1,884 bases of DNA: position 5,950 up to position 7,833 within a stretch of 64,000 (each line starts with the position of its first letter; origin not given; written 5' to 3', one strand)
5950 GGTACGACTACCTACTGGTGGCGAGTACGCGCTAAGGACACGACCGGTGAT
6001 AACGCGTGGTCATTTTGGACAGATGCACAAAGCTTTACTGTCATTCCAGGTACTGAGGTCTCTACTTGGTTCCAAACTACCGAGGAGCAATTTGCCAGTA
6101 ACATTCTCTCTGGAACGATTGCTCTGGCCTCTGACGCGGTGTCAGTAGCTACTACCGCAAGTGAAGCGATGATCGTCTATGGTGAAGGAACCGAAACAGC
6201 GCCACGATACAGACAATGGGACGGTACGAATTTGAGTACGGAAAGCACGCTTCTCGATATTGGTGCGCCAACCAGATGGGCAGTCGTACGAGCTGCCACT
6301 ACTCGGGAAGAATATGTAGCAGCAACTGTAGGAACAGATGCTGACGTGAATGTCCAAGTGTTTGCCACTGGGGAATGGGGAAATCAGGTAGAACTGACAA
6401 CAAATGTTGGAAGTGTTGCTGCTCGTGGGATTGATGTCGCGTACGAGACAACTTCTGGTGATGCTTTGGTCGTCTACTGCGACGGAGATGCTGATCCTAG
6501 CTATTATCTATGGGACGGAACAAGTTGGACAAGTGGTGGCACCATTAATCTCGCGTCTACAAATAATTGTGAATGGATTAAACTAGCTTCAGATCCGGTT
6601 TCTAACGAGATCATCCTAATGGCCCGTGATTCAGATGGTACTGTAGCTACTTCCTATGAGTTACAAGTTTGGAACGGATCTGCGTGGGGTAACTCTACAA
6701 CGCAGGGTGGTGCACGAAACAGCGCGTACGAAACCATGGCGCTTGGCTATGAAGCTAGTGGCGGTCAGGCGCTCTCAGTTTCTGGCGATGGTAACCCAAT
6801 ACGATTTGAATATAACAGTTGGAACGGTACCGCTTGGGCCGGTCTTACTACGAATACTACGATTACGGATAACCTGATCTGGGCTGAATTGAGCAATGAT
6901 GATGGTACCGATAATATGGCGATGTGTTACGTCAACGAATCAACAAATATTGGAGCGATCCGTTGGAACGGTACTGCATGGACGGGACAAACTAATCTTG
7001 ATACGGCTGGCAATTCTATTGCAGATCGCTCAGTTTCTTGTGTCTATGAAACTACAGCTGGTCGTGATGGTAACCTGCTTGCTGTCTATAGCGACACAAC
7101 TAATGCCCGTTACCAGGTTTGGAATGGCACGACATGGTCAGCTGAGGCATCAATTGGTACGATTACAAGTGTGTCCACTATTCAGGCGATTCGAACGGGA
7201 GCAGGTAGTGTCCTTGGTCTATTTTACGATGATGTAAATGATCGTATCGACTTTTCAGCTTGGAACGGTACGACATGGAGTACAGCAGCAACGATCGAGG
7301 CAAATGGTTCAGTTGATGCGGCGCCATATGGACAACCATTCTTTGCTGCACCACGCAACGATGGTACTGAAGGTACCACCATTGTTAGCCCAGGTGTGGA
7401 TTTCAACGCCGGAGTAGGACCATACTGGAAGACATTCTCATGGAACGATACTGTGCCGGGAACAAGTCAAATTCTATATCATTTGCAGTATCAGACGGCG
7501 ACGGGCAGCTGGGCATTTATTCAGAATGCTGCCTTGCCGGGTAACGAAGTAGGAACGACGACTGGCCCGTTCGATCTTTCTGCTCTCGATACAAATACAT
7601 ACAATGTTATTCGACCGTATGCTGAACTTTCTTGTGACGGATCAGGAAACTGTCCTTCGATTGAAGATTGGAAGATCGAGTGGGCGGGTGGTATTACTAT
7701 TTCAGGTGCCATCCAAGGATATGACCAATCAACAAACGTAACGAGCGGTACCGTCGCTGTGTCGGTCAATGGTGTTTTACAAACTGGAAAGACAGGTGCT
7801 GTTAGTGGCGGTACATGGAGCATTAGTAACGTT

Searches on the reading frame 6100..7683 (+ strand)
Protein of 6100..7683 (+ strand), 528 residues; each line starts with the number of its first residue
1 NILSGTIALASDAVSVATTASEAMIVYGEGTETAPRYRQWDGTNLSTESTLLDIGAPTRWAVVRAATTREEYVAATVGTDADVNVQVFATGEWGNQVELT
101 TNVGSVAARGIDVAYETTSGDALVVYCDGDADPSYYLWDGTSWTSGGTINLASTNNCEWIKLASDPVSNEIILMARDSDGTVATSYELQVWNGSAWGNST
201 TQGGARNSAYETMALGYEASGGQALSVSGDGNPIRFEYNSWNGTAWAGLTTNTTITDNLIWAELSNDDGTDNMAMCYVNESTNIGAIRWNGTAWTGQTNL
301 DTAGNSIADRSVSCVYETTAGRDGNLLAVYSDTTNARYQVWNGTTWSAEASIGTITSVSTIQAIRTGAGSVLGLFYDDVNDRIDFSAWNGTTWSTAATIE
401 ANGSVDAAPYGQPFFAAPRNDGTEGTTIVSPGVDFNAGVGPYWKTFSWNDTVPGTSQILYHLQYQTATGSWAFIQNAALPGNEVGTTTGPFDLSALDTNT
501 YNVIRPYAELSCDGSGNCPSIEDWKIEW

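Call 64: search_protein_families(library=pfam, proteins=[window:6100-7683:+], max_evalue=10)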
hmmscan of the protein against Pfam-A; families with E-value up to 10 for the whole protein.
window:6100-7683:+ (528 aa): 1 family
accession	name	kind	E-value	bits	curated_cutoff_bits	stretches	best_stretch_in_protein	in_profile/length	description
PF10708.14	DUF2510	-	0.16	12.2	24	2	289-302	17-30/35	Protein of unknown function (DUF2510)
